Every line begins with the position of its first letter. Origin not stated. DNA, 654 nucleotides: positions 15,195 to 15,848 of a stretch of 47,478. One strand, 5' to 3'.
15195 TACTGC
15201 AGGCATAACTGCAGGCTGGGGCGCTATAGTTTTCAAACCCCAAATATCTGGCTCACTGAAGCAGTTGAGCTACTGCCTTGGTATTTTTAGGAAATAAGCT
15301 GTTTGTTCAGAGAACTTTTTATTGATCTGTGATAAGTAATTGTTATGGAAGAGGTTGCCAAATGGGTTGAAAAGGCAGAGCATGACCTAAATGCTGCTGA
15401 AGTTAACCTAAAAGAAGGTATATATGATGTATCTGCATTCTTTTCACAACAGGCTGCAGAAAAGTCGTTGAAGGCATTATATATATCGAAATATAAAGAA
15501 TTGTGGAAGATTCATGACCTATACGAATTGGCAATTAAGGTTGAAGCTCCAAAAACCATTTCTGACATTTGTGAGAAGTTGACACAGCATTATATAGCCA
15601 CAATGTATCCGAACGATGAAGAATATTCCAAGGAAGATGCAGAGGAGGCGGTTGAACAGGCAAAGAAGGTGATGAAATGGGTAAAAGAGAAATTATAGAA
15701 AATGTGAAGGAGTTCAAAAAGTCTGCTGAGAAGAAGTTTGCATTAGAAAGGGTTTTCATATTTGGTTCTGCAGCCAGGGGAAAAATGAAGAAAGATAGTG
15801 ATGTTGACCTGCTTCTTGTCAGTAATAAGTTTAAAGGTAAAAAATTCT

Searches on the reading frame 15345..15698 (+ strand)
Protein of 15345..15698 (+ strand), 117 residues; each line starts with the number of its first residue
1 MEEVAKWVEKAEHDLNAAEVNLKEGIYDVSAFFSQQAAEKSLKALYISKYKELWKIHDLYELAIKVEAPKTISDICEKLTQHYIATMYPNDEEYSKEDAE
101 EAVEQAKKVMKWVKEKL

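Call 100: find_encoding_contigs(protein=window:15345-15698:+, flank=3000, max_places=10)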
Protein window:15345-15698:+ (117 aa): 3 contigs read that carry it; 2 places shown.
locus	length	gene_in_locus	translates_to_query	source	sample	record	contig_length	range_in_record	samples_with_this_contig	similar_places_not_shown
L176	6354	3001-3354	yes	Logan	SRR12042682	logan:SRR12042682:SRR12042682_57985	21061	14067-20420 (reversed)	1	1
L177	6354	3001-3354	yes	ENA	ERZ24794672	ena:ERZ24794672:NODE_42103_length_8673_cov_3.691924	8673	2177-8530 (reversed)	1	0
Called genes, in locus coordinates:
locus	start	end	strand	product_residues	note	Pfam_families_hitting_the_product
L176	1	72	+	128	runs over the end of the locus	PF09845:OapC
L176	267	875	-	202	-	PF11969:DcpS_C, PF01230:HIT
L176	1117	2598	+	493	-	PF00982:Glyco_transf_20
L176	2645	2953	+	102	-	-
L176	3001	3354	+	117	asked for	PF05168:HEPN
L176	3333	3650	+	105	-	PF01909:NTP_transf_2, PF18765:Polbeta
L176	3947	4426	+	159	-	-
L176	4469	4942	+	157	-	-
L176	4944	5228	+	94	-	-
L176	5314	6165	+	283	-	-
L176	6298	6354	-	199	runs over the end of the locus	-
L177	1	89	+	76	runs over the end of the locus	?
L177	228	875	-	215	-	-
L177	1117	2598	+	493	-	PF00982:Glyco_transf_20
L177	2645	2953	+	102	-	-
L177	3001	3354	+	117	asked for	PF05168:HEPN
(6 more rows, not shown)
